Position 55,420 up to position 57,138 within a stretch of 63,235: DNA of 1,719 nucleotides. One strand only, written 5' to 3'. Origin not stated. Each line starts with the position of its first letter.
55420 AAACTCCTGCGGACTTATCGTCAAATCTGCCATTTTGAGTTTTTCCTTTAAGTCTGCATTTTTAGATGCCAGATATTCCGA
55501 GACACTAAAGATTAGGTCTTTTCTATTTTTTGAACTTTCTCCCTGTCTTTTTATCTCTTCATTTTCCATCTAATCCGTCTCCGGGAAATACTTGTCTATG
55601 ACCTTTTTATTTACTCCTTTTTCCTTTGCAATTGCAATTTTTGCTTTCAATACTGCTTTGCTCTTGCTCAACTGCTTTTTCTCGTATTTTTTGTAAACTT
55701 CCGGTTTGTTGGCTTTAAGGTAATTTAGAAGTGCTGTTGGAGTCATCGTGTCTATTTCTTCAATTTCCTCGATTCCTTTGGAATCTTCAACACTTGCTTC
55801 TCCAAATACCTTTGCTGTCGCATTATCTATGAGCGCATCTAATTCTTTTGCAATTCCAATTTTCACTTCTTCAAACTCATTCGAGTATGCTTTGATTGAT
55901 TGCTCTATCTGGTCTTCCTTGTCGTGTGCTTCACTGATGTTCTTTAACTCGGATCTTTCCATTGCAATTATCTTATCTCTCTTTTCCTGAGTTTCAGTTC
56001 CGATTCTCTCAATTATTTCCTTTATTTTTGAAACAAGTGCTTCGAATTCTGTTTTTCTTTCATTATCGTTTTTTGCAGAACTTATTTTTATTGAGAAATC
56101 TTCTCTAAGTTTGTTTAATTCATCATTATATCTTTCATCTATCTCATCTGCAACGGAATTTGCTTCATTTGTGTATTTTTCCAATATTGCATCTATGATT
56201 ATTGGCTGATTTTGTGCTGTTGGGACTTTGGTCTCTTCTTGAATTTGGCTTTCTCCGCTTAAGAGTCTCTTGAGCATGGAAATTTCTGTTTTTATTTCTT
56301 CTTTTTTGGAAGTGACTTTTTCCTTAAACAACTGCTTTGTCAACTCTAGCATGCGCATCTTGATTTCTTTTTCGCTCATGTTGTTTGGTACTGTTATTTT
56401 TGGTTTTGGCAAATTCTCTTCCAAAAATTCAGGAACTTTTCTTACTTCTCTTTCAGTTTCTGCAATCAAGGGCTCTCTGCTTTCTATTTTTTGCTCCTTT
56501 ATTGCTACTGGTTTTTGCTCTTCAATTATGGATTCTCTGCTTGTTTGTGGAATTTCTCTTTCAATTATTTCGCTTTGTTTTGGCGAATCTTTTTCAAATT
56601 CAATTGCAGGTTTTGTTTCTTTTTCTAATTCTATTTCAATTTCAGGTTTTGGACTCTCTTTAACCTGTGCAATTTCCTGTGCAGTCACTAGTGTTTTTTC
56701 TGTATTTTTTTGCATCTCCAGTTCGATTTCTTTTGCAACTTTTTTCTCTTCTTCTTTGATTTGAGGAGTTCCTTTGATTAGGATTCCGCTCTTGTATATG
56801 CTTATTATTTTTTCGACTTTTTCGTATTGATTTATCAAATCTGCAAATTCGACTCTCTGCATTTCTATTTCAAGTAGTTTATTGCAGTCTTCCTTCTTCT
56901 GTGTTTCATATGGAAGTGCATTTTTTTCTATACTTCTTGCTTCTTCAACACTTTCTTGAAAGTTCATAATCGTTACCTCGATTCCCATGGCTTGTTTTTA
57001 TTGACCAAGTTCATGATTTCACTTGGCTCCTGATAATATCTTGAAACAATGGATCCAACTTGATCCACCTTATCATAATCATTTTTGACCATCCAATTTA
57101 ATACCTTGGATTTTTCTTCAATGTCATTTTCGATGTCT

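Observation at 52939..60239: Atypical Tad/Epd-like type IV filament operon: split platform, single pilin, ATPase sandwiched between two giant E/K-rich coiled-coil proteins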

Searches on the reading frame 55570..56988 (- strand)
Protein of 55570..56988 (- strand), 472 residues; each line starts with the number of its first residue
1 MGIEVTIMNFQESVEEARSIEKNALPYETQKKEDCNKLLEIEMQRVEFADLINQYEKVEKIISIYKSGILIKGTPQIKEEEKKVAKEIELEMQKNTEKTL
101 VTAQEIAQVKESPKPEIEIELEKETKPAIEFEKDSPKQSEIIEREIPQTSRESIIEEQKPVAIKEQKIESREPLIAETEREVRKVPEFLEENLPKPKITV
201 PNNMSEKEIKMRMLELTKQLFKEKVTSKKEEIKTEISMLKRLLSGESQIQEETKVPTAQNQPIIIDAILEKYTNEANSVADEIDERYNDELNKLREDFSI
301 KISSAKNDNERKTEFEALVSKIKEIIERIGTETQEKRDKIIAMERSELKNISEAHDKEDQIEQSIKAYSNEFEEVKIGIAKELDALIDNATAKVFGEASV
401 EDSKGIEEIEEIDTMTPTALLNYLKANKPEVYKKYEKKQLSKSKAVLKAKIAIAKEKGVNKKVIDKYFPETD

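Call 3: search_protein_families(library=pfam, proteins=[window:55570-56988:-], max_evalue=1)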
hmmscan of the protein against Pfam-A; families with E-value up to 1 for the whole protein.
window:55570-56988:- (472 aa): 1 family
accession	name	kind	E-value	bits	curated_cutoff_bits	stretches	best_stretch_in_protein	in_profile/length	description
PF22743.2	PspAA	-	0.14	12.9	27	1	282-358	12-87/92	PspA-Associated protein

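Call 4: search_protein_families(library=ncbifam, proteins=[window:55570-56988:-], max_evalue=1)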
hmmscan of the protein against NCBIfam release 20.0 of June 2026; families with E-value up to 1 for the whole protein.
window:55570-56988:- (472 aa): 0 families

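Call 18: find_homologous_proteins(query=window:55570-56988:-, max_evalue=0.001)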
Query window:55570-56988:- (472 aa): 4 proteins with E <= 0.001 among 8000 candidates.
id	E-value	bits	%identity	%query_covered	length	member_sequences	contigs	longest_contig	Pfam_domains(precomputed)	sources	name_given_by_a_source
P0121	2.3e-254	862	94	99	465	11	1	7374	-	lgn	-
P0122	6.8e-216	735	81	99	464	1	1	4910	-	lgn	-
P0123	1.5e-159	550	63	98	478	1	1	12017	-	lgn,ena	-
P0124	3.6e-28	117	29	97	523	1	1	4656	-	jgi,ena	-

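Call 57: predict_structure(alignment_id=A4)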
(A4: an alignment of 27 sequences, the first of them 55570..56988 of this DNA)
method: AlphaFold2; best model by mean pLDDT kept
length: 472 residues; sequences in the alignment: 27
mean_pLDDT: 68.3   pTM: 0.42
mean pLDDT of the five models: 68.3, 65.2, 65.0, 63.6, 62.8
residues with pLDDT >= 90: 99; 70-90: 161; 50-70: 75; < 50: 137
segments of 3 or more residues with pLDDT < 50: 1-5, 26-31, 38-40, 42-45, 69-81, 110-199, 247-261
pLDDT, mean of each block of 10 residues (from residue 1): 53 80 56 50 51 67 56 43 61 69 59 38 36 34 34 32 32 32 39 42 75 89 82 84 56 35 77 91 91 91 90 93 93 94 89 83 92 90 87 72 75 86 92 86 87 90 82 44
secondary structure, 60 per line:
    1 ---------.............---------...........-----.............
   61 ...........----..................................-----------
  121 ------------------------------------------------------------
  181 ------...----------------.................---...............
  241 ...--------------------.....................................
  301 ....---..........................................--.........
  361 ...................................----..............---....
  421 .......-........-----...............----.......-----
elements in order: H10-22 H32-42 H48-71 H76-109 H206-222 H226-243 H264-304 H308-349 H352-395 H400-413 H417-427 H429-436 H442-456 H461-467

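Call 60: fold_search(model_id=the predicted structure, library=pdb)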
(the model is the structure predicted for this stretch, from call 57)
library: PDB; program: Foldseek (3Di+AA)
matches with E <= 10: 64; with E <= 0.001: 0
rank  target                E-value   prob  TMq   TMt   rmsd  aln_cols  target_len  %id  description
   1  6yo8_C                1.3e+00  0.08  0.12  0.19  18.9       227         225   15  Binary complex of 14-3-3 zeta with Glucocorticoid Receptor (GR) pT524 peptide (released 2021-03-24)
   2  5vlr_B                1.6e+00  0.14  0.13  0.29  33.0       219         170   15  CRYSTAL STRUCTURE OF PI3K DELTA IN COMPLEX WITH A TRIFLUORO-ETHYL-PYRAZOL-PYROLOTRIAZINE INHIBITOR (released 2017-06-07)
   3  8ek4_B                1.8e+00  0.51  0.17  0.44   7.0       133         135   20  De novo designed ice-binding proteins from twist-constrained helices (released 2023-07-12)
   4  7ag9_A                2.3e+00  0.10  0.15  0.18  30.9       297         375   14  Structure of the Kar9 protein (released 2021-07-07)
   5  1xkp_A                2.4e+00  0.08  0.10  0.17  20.0       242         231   12  Crystal structure of the virulence factor YopN in complex with its heterodimeric chaperone SycN-YscB (released 2005-03-22)
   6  4tql_B                2.7e+00  0.08  0.12  0.22  26.7       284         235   13  Computationally designed three helix bundle (released 2014-10-15)
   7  8we2_A                2.7e+00  0.06  0.11  0.17  18.4       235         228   15  14-3-3 zeta complexed with S609 phosphorylated peptide derived from GPIb alpha cytoplasmic domain (released 2024-09-25)
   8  7ag9_B                3.0e+00  0.06  0.11  0.13  31.0       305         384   12  Structure of the Kar9 protein (released 2021-07-07)
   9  4tql_A                3.1e+00  0.12  0.15  0.27  31.6       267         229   15  Computationally designed three helix bundle (released 2014-10-15)
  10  2v1y_B                3.3e+00  0.07  0.11  0.22  33.4       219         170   17  Structure of a phosphoinositide 3-kinase alpha adaptor-binding domain (ABD) in a complex with the iSH2 domain from p85 (released 2007-07-24)
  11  8bcy_B                3.4e+00  0.09  0.13  0.29  32.2       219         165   14  HUMAN PI3KDELTA IN COMPLEX WITH COMPOUND 13 (released 2023-05-10)
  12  6pyu_B                3.4e+00  0.08  0.12  0.27  31.1       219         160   15  Human PI3Kdelta in complex with Compound 4-2 ((3S)-1'-(cyclopropanecarbonyl)-5-(quinoxalin-6-yl)spiro[indole-3,2'-pyrr (released 2019-08-28)
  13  5ubt_B                3.8e+00  0.06  0.11  0.22  31.6       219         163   18  CRYSTAL STRUCTURE OF PI3K DELTA IN COMPLEX WITH A 7-(3-(PIPERAZIN-1-YL)PHENYL)PYRROLO[2,1-F][1,2,4] TRIAZIN-4-AMINE DE (released 2017-02-08)
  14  3kbu_A                3.9e+00  0.11  0.16  0.23  30.0       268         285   14  Crystal structure of the ankyrin binding domain of human erythroid beta spectrin (repeats 13-15) in complex with the s (released 2010-02-02)
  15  3kbt_A                4.1e+00  0.09  0.15  0.22  29.9       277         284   13  Crystal structure of the ankyrin binding domain of human erythroid beta spectrin (repeats 13-15) in complex with the s (released 2010-02-02)
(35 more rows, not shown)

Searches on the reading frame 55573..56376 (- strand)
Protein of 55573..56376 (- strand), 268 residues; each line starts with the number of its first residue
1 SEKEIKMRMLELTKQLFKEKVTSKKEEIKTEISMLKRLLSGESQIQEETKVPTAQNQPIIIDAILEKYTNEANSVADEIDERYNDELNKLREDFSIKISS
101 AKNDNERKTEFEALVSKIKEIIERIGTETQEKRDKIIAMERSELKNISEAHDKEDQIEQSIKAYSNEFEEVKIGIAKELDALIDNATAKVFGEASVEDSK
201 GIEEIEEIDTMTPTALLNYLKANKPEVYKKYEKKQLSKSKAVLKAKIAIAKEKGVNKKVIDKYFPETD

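Call 43: find_homologous_proteins(query=A3, max_evalue=0.001)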
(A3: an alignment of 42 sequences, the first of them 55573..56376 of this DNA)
Query A3 (42 sequences) (268 aa, profile of the alignment): 33 proteins with E <= 0.001 among 8000 candidates.
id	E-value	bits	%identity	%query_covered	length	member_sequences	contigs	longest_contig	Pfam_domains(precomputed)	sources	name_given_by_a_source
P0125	3.0e-112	393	32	97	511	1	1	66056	-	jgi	jgi:hypothetical protein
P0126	3.5e-101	357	30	99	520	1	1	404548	-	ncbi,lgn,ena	-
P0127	4.4e-90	320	31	98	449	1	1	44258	-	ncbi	-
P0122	1.3e-67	246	84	100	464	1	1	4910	-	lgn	-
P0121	1.6e-65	240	93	100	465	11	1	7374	-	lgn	-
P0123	4.4e-63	232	73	100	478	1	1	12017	-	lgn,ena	-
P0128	6.7e-60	221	30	77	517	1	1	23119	-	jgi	-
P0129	2.0e-57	213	25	97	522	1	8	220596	-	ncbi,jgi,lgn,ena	-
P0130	1.1e-53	201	33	99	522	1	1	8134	-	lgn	-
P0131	7.1e-53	198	27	93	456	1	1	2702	-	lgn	-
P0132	2.4e-52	196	30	95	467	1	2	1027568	-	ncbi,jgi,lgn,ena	ncbi:MAG: hypothetical protein WC350_04035 [Candidatus Micrarchaeia archaeon]|jgi:hypothetical prote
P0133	1.3e-51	194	27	93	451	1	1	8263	-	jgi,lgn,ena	-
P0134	1.3e-51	194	27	93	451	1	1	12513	-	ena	-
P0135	1.4e-51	194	27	93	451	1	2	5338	-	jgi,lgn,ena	-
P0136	2.0e-51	193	26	93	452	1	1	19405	-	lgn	-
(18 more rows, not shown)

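Call 47: search_solved_structures(query=A3, max_evalue=1)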
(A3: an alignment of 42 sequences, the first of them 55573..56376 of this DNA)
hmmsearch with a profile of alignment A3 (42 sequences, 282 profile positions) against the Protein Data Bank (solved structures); distinct sequences matched with E-value up to 1: 14.
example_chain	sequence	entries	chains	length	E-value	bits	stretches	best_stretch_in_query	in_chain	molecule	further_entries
2lse_A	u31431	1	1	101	0.0033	20.3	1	119-200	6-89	Four Helix Bundle Protein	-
6pts_A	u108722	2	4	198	0.012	18.4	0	80-183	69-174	Apolipoprotein A-I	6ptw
4v6m_A0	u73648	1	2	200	0.013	18.4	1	69-206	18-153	Apolipoprotein A-I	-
2msc_A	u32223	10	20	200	0.013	18.4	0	80-183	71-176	Apolipoprotein A-I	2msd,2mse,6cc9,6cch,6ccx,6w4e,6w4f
1av1_A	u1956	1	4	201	0.013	18.3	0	81-183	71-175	APOLIPOPROTEIN A-I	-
3s84_A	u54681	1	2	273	0.015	18.2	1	66-185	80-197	Apolipoprotein A-IV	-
7kjr_C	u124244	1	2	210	0.019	17.8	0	80-183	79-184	Apolipoprotein A-I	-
8eqs_C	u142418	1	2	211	0.019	17.8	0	80-183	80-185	Apolipoprotein A-I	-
3k2s_A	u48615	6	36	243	0.025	17.4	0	80-183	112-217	Apolipoprotein A-I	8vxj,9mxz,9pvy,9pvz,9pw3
2n5e_A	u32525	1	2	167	0.029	17.2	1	69-174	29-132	Apolipoprotein A-I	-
6clz_B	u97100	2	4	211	0.031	17.1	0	80-183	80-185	Apolipoprotein A-I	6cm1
9e5c_1h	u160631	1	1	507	0.051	16.4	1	56-204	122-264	Dynein regulatory complex subunit 2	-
4v3p_LH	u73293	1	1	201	0.068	16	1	50-114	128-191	60S ribosomal protein L7a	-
7suk_SB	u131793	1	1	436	0.19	14.5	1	90-195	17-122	Nucleolar protein 58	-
